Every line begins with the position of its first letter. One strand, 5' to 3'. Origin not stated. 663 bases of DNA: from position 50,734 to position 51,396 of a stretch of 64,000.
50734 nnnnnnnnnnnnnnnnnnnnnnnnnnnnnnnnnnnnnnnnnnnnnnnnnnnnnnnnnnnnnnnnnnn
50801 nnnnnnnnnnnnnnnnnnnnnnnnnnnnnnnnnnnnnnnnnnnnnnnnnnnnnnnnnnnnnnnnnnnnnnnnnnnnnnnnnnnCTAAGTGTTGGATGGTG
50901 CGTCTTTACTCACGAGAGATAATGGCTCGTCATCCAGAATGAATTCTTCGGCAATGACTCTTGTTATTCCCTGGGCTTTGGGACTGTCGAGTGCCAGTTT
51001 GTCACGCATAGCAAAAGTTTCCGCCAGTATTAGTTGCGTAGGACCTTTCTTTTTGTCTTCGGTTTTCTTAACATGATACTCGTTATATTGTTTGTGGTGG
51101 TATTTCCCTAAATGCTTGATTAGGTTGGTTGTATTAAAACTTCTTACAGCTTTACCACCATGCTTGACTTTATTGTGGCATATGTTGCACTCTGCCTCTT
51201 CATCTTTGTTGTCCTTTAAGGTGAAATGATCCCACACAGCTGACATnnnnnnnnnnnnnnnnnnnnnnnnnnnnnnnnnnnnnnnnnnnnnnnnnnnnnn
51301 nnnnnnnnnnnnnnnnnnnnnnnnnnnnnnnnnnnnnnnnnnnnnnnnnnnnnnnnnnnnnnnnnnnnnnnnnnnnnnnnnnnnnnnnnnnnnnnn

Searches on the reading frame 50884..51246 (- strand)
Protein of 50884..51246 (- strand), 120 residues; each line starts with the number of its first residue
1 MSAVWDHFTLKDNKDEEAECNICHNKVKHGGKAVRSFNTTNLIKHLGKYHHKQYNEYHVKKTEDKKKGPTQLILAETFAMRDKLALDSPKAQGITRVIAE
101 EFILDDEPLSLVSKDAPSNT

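Call 28: search_protein_families(library=pfam, proteins=[window:50884-51246:-], max_evalue=0.01)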
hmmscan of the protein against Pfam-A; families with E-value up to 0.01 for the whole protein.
window:50884-51246:- (120 aa): 1 family
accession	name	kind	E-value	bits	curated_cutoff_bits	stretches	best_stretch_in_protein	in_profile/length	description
PF02892.21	zf-BED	-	1.3e-09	38.4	20.6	1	2-50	1-43/44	BED zinc finger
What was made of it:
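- On hAT superfamily, non-autonomous element: A zf-BED ORF at 50884-51246 (call 28) may belong to a hAT element, but it was not linked to this family.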
